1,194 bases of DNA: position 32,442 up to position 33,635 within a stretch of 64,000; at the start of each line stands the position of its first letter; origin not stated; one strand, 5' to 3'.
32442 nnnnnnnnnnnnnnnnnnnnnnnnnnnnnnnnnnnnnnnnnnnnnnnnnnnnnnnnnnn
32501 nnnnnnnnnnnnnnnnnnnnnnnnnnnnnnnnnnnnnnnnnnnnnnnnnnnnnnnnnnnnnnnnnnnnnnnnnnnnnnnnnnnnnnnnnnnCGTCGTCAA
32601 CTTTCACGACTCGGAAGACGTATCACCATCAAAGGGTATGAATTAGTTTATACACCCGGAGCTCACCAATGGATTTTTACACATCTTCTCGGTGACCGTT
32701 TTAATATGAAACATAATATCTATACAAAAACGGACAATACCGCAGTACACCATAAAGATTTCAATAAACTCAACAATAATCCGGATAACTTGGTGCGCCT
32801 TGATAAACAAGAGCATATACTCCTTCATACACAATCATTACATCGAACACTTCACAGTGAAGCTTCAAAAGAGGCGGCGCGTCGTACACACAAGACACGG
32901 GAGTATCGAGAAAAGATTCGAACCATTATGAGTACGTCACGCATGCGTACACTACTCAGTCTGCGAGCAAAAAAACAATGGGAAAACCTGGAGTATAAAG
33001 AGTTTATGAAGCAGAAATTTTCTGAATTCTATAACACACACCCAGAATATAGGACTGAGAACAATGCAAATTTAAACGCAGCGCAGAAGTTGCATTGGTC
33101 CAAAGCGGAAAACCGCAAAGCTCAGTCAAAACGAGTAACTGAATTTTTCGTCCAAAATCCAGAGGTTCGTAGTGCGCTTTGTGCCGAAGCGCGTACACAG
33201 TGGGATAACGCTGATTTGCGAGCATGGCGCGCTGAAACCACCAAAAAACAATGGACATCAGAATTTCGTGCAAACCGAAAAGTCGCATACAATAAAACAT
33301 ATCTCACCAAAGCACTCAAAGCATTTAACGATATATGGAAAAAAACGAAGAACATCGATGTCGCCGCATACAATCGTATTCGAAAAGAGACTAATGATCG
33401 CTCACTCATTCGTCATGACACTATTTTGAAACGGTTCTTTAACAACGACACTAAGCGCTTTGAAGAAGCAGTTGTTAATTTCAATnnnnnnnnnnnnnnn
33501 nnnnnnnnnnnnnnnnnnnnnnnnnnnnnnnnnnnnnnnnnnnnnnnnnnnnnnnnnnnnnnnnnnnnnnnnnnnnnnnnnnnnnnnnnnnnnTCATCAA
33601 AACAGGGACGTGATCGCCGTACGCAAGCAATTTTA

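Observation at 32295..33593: gyrB interrupted by an HNH-endonuclease intein at the TOPRIM EGDSAGG site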

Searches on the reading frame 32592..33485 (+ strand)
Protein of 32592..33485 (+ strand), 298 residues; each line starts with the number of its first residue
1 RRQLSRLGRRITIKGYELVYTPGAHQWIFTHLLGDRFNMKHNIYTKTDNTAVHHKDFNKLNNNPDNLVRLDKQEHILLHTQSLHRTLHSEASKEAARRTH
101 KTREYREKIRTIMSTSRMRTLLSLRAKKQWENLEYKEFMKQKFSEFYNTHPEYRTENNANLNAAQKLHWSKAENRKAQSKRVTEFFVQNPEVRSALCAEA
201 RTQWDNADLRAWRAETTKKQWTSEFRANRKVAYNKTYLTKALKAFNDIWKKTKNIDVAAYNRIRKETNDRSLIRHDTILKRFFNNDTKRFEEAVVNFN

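Call 51: predict_structure(alignment_id=A2)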
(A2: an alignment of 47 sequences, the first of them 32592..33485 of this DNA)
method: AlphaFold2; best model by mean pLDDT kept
length: 298 residues; sequences in the alignment: 47
mean_pLDDT: 92.1   pTM: 0.45
mean pLDDT of the five models: 92.1, 91.3, 90.3, 88.8, 85.4
residues with pLDDT >= 90: 211; 70-90: 81; 50-70: 6; < 50: 0
segments of 3 or more residues with pLDDT < 50: none
pLDDT, mean of each block of 10 residues (from residue 1): 86 88 89 87 73 82 83 87 91 96 97 97 96 97 98 97 97 98 97 96 94 91 90 93 96 94 94 94 94 92
secondary structure, 60 per line:
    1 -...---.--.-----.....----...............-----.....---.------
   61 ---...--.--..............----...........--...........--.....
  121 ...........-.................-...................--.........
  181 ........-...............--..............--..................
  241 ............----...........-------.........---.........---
elements in order: E2-4 E17-21 E26-29 H30-40 H46-50 H72-85 H90-100 H103-113 H116-131 H133-149 H151-169 H172-188 H190-204 H207-220 H223-252 H257-267 H275-283 H287-295

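Call 53: fold_search(model_id=the predicted structure, library=pdb)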
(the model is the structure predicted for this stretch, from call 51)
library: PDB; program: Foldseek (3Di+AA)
matches with E <= 10: 15; with E <= 0.001: 0
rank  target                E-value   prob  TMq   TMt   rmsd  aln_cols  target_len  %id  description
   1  6c1y_A                5.0e+00  0.07  0.10  0.28   6.4        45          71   16  mbd of human mecp2 in complex with methylated DNA (released 2018-02-14)
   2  6e0k                  6.4e+00  0.02  0.07  0.07   8.0        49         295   16  Structure of Rhodothermus marinus CdnE c-UMP-AMP synthase (released 2019-02-20)
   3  9wbz_N                6.8e+00  0.03  0.07  0.06   7.8        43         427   14  The structure of NCP-motor-ARP module of ncBAF-nucleosome complex (released 2026-02-18)
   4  2bvr_H                8.2e+00  0.06  0.06  0.07   6.1        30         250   17  Human thrombin complexed with fragment-based small molecules occupying the S1 pocket (released 2006-10-25)
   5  1k3i                  8.8e+00  0.08  0.08  0.04   4.0        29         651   14  Crystal Structure of the Precursor of Galactose Oxidase (released 2001-11-07)
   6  9cpb_6Q               8.8e+00  0.02  0.09  0.08  29.7       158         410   16  Atomic model of bovine Fallopian tube cilia doublet microtubule (48-nm periodicity) (released 2024-10-30)
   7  8q84_O                8.8e+00  0.02  0.12  0.14  16.6       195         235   10  Outer kinetochore Dam1 protomer dimer Ndc80-Nuf2 coiled-coil complex (released 2023-12-06)
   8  7ly5_B                9.3e+00  0.06  0.06  0.09   4.3        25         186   16  Proteolyzed crystal structure of the bacillamide NRPS, BmdB, in complex with the oxidase BmdC (released 2022-02-02)
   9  1uvt_H                9.3e+00  0.06  0.06  0.07   6.2        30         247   17  BOVINE THROMBIN--BM14.1248 COMPLEX (released 1997-11-19)
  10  1gof                  9.3e+00  0.06  0.06  0.03   2.3        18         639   22  NOVEL THIOETHER BOND REVEALED BY A 1.7 ANGSTROMS CRYSTAL STRUCTURE OF GALACTOSE OXIDASE (released 1994-01-31)
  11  8ajr_MODEL_1_A        9.3e+00  0.05  0.10  0.22   4.9        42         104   17  The Solution Structure of the Triple Mutant Methyl-CpG-Binding Domain from MeCP2 (released 2023-02-22)
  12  9cae_M                9.3e+00  0.03  0.07  0.06   7.8        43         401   14  Cryo-EM structure of the reconstituted RuvBL lobe of the human TIP60 complex (composite structure) (released 2025-06-18)
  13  9wc1_B                9.3e+00  0.03  0.07  0.06   7.9        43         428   14  The structure of ARP module in ncBAF complex (released 2026-02-18)
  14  2pgb_B                9.9e+00  0.06  0.06  0.07   6.2        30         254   17  Inhibitor-free human thrombin mutant C191A-C220A (released 2007-07-17)
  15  7feo_B                9.9e+00  0.05  0.10  0.39   5.3        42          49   12  Crystal structure of AtMBD5 MBD domain (released 2021-12-29)

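Call 58: search_protein_families(library=phrogs, proteins=[window:32592-33485:+], max_evalue=0.1)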
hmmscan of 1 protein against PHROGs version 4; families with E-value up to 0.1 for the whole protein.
window:32592-33485:+ (298 aa): 9 families
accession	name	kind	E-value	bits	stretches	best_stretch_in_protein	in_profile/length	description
phrog_7545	-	DNA, RNA and nucleotide metabolism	1.4e-09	39.3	1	12-101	64-154/160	HNH endonuclease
phrog_21964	-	DNA, RNA and nucleotide metabolism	8.5e-06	26.5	1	25-88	161-221/244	HNH endonuclease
phrog_15471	-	DNA, RNA and nucleotide metabolism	0.0016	19.4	1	47-111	48-81/183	HNH endonuclease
phrog_19902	-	DNA, RNA and nucleotide metabolism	0.0083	16.9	1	11-81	67-138/221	HNH endonuclease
phrog_12324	-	DNA, RNA and nucleotide metabolism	0.022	15.4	1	50-80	23-53/269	intron-like DNA endonuclease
phrog_10730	-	DNA, RNA and nucleotide metabolism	0.033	14.9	1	2-86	62-148/234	HNH endonuclease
phrog_9443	-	DNA, RNA and nucleotide metabolism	0.073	13.8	0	45-72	109-136/170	HNH endonuclease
phrog_25114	-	unknown function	0.091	13.7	0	8-81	58-133/156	-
phrog_1122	-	unknown function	0.092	14.3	0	235-278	12-55/66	-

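Call 59: fold_search(model_id=the predicted structure, library=viral)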
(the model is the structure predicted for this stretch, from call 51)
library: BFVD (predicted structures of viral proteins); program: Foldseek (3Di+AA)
matches with E <= 10: 262; with E <= 0.001: 1
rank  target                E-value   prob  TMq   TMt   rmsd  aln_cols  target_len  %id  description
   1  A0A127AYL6            3.3e-05  1.00  0.19  0.11  42.9       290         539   16  Hint domain-containing protein [Bacillus phage SP-15]
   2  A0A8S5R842            2.1e-03  1.00  0.21  0.41   5.2       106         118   33  HNH endonuclease [virus sp. ctnRj46]
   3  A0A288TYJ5            2.8e-02  0.89  0.18  0.23   7.9       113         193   23  HNH nuclease domain-containing protein [Enterococcus phage EFP01]
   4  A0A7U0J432            3.8e-02  0.90  0.17  0.25   5.0        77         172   26  (no name in the UniProt tables at hand)
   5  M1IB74                9.0e-02  0.91  0.16  0.26   5.4        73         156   22  (no name in the UniProt tables at hand)
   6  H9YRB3                1.2e-01  0.66  0.15  0.29  12.7        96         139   22  (no name in the UniProt tables at hand)
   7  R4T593                1.3e-01  0.60  0.16  0.34   6.7        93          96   18  HNH protein [Halorubrum tailed phage 8]
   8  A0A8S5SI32            1.3e-01  0.54  0.14  0.21   9.3        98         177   28  Homing endonuclease [Siphoviridae sp. ctBCr48]
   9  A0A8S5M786            1.3e-01  0.23  0.20  0.07  40.4       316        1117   17  Terminase [Siphoviridae sp. ctrgt10]
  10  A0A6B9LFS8            1.6e-01  0.69  0.15  0.24   4.7        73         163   33  Endonuclease [Flavobacterium phage vB_FspS_hattifnatt9-1]
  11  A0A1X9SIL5            1.7e-01  0.63  0.17  0.21   4.8        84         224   25  (no name in the UniProt tables at hand)
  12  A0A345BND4            1.7e-01  0.38  0.23  0.17  25.9       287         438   20  (no name in the UniProt tables at hand)
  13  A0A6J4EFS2            1.8e-01  0.87  0.16  0.25   4.0        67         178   28  HNH endonuclease [Escherichia phage EK010]
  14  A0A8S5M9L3            1.9e-01  0.57  0.14  0.27   5.1        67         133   27  Homing endonuclease [Siphoviridae sp. ctB3v5]
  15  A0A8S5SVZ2            2.3e-01  0.72  0.17  0.19   5.5        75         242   23  Homing endonuclease [Siphoviridae sp. ctZHD14]
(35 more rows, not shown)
